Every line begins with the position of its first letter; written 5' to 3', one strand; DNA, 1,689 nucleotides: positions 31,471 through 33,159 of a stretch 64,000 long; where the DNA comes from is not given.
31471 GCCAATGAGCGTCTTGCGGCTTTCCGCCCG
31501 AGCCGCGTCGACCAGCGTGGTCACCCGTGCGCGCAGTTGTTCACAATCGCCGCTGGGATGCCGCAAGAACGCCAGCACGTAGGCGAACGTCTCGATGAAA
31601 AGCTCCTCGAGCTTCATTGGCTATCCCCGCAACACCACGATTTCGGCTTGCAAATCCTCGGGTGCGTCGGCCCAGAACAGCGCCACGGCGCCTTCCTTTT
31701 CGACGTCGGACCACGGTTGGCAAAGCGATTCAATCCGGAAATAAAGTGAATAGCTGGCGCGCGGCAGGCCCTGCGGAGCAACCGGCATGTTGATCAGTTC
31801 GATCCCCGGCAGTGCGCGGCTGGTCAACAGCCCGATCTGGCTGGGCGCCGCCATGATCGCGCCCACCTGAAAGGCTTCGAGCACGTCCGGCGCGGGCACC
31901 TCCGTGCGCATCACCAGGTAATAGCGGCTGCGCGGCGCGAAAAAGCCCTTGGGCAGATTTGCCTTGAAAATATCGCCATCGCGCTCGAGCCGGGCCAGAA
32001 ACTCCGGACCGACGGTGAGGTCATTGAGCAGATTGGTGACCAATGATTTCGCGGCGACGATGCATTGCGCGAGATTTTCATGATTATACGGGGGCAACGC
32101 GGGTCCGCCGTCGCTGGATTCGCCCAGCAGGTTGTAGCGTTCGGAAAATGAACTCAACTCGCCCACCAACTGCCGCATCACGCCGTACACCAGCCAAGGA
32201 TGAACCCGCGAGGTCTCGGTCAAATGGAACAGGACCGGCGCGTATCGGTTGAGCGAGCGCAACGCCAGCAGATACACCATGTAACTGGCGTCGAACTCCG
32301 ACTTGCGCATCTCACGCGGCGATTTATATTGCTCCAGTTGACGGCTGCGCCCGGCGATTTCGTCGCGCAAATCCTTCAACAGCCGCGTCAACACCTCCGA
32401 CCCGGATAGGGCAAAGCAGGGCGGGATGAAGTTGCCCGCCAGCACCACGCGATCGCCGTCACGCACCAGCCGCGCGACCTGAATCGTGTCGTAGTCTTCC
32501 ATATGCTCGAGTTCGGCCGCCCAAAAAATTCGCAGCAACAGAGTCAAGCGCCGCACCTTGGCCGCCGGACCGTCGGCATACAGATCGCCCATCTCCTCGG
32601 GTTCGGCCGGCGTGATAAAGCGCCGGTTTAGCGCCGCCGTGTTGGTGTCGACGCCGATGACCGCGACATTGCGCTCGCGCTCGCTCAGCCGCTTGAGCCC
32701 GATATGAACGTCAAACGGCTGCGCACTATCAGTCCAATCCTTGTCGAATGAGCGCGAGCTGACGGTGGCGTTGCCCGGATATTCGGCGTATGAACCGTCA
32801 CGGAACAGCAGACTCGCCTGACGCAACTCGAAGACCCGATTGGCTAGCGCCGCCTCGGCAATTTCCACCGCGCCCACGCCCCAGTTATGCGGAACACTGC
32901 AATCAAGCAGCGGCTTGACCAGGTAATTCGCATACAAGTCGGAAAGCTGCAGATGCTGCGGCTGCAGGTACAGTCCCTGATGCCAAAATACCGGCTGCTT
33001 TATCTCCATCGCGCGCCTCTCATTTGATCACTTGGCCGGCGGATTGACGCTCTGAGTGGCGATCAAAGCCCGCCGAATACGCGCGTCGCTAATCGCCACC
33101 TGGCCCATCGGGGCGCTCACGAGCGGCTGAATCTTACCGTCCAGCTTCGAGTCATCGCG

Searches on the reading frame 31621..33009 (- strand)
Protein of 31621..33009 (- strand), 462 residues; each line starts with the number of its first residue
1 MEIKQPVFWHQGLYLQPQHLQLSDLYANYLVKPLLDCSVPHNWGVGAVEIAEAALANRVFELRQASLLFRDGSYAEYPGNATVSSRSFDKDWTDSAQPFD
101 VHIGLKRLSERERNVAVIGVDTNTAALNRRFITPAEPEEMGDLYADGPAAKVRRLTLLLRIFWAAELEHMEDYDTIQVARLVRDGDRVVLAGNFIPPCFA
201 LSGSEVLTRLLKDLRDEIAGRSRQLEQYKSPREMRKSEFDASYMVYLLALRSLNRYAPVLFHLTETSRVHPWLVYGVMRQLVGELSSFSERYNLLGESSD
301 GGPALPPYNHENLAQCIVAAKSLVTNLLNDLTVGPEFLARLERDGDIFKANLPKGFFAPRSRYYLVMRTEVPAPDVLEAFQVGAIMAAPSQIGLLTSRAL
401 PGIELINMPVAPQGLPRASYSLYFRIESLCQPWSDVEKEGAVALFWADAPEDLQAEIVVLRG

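Call 3: search_protein_families(library=pfam, proteins=[window:31621-33009:-], max_evalue=1)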
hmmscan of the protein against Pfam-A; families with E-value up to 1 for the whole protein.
window:31621-33009:- (462 aa): 1 family
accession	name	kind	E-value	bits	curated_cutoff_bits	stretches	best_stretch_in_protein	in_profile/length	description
PF05936.17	T6SS_VasE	-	2.1e-98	330.4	23.4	1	19-459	1-428/429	Bacterial Type VI secretion, VC_A0110, EvfL, ImpJ, VasE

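Call 70: find_homologous_proteins(query=window:31621-33009:-, max_evalue=1e-60)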
Query window:31621-33009:- (462 aa): 682 proteins with E <= 1e-60 among 8000 candidates; the best 120 are listed.
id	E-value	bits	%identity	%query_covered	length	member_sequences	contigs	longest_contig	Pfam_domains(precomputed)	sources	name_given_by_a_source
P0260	1.7e-287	971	100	94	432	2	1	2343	PF05936.18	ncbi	ncbi:MAG: type VI secretion system baseplate subunit TssK, partial [Candidatus Binataceae bacterium]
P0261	5.2e-195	666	62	100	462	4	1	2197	PF05936.18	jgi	jgi:type VI secretion system protein ImpJ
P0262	9.1e-195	666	60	100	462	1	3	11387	PF05936.18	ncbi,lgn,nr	ncbi:MAG: type VI secretion system baseplate subunit TssK [Betaproteobacteria bacterium]|nr:type VI 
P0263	4.0e-194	664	62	99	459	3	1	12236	PF05936.18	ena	-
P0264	8.4e-193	659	60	100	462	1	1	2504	PF05936.18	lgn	-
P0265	3.5e-187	641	59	100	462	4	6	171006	PF05936.18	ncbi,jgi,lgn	jgi:type VI secretion system protein ImpJ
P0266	1.2e-186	639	60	100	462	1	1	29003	PF05936.18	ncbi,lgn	-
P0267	7.4e-186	636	58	100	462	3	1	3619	PF05936.18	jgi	jgi:type VI secretion system protein ImpJ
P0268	2.0e-185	635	59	100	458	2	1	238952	PF05936.18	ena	-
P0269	3.7e-182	624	58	100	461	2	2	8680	PF05936.18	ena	-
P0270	1.0e-178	613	58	100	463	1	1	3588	PF05936.18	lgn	-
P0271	4.5e-178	611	56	100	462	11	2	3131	PF05936.18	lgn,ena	-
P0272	2.3e-177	608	57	100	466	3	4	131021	PF05936.18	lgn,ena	-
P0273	6.1e-177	607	56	100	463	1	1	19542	PF05936.18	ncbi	-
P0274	1.3e-176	606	56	100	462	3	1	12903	PF05936.18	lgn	-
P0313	8.6e-166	570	54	100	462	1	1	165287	PF05936.18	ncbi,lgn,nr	ncbi:MAG: type VI secretion system baseplate subunit TssK [Moraxellaceae bacterium]|nr:type VI secre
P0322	3.0e-163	562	53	100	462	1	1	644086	PF05936.18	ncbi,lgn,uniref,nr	ncbi:type VI secretion system baseplate subunit TssK [Chitinasiproducens palmae]|uniref:Type VI secr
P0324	4.2e-163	561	54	100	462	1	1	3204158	PF05936.18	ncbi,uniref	ncbi:type VI secretion system baseplate subunit TssK [Chitinibacter sp. S2-10]|uniref:type VI secret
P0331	1.7e-159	549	52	100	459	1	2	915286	PF05936.18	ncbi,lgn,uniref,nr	ncbi:type VI secretion system baseplate subunit TssK [Janthinobacterium sp. PC23-8]|uniref:type VI s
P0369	3.4e-144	499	48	99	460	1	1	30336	PF05936.18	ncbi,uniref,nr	ncbi:type VI secretion protein [Burkholderia cepacia]|uniref:Type VI secretion protein n=1 Tax=Burkh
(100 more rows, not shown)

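Call 71: find_encoding_contigs(protein=P0313, flank=7000, max_places=1)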
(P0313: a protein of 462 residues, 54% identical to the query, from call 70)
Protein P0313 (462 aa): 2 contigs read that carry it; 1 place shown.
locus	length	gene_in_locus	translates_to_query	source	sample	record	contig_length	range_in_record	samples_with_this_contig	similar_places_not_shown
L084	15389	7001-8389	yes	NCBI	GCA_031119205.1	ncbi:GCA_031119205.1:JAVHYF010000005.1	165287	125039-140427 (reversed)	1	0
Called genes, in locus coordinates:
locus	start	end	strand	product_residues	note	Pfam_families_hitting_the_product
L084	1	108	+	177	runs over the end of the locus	-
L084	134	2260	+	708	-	PF05954:Phage_GPD, PF04717:Phage_base_V, PF22178:Gp5_trimer_C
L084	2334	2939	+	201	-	PF03543:Peptidase_C58 (weak)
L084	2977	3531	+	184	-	-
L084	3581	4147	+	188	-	PF22011:DUF6931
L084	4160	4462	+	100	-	PF05488:PAAR_motif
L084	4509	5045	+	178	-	-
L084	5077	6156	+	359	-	PF06812:ImpA_N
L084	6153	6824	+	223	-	PF12790:T6SS-SciN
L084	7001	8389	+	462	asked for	PF05936:T6SS_VasE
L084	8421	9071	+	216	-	PF09850:DotU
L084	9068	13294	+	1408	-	PF14331:IcmF-related_N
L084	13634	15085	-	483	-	PF22694:CtpB_N-like, PF00595:PDZ, PF13180:PDZ_2, PF17820:PDZ_6, PF03572:Peptidase_S41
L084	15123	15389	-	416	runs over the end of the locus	PF01551:Peptidase_M23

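Call 72: find_encoding_contigs(protein=P0324, flank=7000, max_places=1)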
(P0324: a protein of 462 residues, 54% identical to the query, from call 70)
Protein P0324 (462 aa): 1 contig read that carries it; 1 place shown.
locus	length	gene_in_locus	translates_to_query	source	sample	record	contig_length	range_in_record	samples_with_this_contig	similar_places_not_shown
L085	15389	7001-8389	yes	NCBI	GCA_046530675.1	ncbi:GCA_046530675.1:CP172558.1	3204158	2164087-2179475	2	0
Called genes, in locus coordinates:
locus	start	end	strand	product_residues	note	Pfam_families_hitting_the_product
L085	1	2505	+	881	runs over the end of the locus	PF02861:Clp_N, PF13191:AAA_16 (weak), PF00004:AAA, PF17871:AAA_lid_9, PF00004:AAA (weak), PF07724:AAA_2, PF07728:AAA_5, PF10431:ClpB_D2-small, +1 more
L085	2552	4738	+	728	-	PF05954:Phage_GPD, PF04717:Phage_base_V, PF22178:Gp5_trimer_C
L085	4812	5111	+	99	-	-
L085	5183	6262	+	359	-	PF06812:ImpA_N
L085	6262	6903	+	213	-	PF12790:T6SS-SciN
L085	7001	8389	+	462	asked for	PF05936:T6SS_VasE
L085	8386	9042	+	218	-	PF09850:DotU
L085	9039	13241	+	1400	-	PF14331:IcmF-related_N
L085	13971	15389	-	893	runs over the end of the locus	PF02629:CoA_binding (faint), PF13380:CoA_binding_2, PF13607:Succ_CoA_lig, PF19045:Ligase_CoA_2 (weak), PF13549:ATP-grasp_5, PF13302:Acetyltransf_3, PF00583:Acetyltransf_1, PF13508:Acetyltransf_7 (weak), +1 more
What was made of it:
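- Closest known: Short TssA-like ImpA_N proteins, and TssA partners TagA/TsmA, TagB/TsmB, TagJ. Same: In the closest X-less sister clusters of Chitinibacter and a Moraxellaceae MAG, a 359-aa ImpA_N protein occupies the same slot immediately upstream of tssJ (calls 71, 72).
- Sister clusters place a different assembly gene, a 359-aa ImpA_N/TssA-like protein, in the same slot before tssJ (calls 71, 72).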

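Call 73: find_encoding_contigs(protein=P0369, flank=7000, max_places=1)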
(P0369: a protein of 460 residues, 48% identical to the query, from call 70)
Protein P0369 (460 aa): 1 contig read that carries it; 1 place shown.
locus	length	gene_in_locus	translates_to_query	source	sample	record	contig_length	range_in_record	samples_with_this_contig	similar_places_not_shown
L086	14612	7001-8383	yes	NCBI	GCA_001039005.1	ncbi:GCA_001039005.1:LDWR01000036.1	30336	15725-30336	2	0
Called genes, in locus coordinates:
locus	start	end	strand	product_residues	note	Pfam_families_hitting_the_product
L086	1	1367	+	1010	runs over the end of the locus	PF05954:Phage_GPD, PF04717:Phage_base_V (faint), PF20093:DUF6484 (faint)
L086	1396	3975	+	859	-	PF09937:DUF2169, PF00805:Pentapeptide, PF13576:Pentapeptide_3 (faint), PF13599:Pentapeptide_4, PF25296:Decapeptide (faint), PF00805:Pentapeptide (weak), PF13599:Pentapeptide_4, PF00805:Pentapeptide (weak)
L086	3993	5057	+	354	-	-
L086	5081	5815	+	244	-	PF12059:DUF3540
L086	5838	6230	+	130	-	PF13665:Tox-PAAR-like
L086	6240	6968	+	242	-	PF12790:T6SS-SciN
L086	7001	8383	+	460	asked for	PF05936:T6SS_VasE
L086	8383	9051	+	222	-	PF09850:DotU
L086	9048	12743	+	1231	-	PF14331:IcmF-related_N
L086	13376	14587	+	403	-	PF01548:DEDD_Tnp_IS110, PF02371:Transposase_20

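Call 76: find_encoding_contigs(protein=P0265, flank=7000, max_places=1)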
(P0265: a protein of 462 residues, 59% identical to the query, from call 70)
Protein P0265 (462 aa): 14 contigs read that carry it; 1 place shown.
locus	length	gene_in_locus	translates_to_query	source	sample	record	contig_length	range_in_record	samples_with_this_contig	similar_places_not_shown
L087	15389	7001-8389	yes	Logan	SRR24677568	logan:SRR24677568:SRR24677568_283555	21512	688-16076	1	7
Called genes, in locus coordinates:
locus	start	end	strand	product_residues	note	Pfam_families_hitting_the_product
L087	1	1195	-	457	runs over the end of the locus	PF01134:GIDA (faint), PF01266:DAO (weak), PF07992:Pyr_redox_2, PF13454:NAD_binding_9 (faint), PF13738:Pyr_redox_3 (faint), PF00070:Pyr_redox (weak), PF22366:NDH2_C (weak)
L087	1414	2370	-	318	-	PF00126:HTH_1, PF03466:LysR_substrate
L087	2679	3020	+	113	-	-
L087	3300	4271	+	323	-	PF01544:CorA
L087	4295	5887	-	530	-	PF01384:PHO4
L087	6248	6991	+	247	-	PF12790:T6SS-SciN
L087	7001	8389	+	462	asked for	PF05936:T6SS_VasE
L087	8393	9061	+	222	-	PF09850:DotU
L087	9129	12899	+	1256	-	PF14331:IcmF-related_N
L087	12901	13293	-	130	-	PF13665:Tox-PAAR-like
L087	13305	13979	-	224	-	PF12059:DUF3540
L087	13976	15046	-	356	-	-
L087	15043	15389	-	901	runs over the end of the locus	PF09937:DUF2169, PF00805:Pentapeptide, PF13576:Pentapeptide_3 (faint), PF00805:Pentapeptide, PF13599:Pentapeptide_4, PF00805:Pentapeptide (weak)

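Call 77: find_encoding_contigs(protein=P0268, flank=7000, max_places=1)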
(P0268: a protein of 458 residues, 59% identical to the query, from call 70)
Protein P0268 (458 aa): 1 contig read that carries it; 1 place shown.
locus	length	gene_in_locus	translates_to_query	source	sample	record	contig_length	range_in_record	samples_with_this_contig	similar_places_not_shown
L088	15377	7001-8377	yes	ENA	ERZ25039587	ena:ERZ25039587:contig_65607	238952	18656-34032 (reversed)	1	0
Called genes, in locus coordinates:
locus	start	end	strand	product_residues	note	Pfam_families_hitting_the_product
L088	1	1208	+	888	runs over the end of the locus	PF03200:Glyco_hydro_63 (faint), PF22422:MGH1-like_GH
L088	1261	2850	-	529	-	PF01384:PHO4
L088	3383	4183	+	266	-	PF00582:Usp, PF00571:CBS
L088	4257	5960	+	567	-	-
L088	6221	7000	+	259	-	PF12790:T6SS-SciN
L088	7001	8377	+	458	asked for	PF05936:T6SS_VasE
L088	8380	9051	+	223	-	PF09850:DotU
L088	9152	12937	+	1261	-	PF14331:IcmF-related_N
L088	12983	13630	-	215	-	PF12059:DUF3540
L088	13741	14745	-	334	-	-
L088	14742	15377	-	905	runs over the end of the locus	PF09937:DUF2169, PF00805:Pentapeptide, PF00805:Pentapeptide, PF13599:Pentapeptide_4 (weak), PF00805:Pentapeptide, PF13599:Pentapeptide_4, PF00805:Pentapeptide, PF00805:Pentapeptide, +2 more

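Call 78: find_encoding_contigs(protein=P0331, flank=7000, max_places=1)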
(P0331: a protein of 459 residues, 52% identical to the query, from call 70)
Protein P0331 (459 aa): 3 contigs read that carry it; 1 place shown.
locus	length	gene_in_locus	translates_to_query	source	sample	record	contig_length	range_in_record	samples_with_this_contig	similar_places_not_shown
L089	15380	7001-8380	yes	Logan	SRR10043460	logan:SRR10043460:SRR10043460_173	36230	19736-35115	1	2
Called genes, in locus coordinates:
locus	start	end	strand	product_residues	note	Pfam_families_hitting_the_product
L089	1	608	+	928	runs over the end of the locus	PF05954:Phage_GPD, PF04717:Phage_base_V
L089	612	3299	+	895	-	PF09937:DUF2169, PF13576:Pentapeptide_3 (faint), PF00805:Pentapeptide (weak), PF13599:Pentapeptide_4, PF00805:Pentapeptide (weak)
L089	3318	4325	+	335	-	-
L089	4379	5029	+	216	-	PF12059:DUF3540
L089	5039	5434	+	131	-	PF13665:Tox-PAAR-like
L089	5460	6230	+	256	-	-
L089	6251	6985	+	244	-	PF12790:T6SS-SciN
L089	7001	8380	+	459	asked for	PF05936:T6SS_VasE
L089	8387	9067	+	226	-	PF09850:DotU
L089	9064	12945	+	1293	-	PF14331:IcmF-related_N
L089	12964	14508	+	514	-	PF06812:ImpA_N, PF16989:T6SS_VasJ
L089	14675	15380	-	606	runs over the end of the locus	?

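Call 79: find_encoding_contigs(protein=P0322, flank=7000, max_places=1)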
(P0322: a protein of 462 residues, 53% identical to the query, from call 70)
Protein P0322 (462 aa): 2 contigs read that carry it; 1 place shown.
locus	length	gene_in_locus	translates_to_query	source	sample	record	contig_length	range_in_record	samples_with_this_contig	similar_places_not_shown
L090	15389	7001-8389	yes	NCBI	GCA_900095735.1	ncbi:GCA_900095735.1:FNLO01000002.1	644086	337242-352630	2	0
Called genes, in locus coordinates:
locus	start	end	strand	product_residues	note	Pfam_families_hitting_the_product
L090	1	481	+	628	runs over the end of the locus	PF04290:DctQ, PF06808:DctM, PF03600:CitMHS (weak)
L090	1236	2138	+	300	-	PF00581:Rhodanese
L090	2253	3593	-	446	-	-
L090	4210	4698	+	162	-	PF05638:T6SS_HCP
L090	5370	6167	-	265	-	-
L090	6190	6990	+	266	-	PF12790:T6SS-SciN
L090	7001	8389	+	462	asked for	PF05936:T6SS_VasE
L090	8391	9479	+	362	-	PF09850:DotU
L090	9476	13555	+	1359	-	PF14331:IcmF-related_N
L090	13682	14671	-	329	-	PF00126:HTH_1, PF03466:LysR_substrate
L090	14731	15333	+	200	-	PF01370:Epimerase (weak), PF04321:RmlD_sub_bind (weak), PF13561:adh_short_C2, PF23441:SDR (faint), PF00106:adh_short (weak)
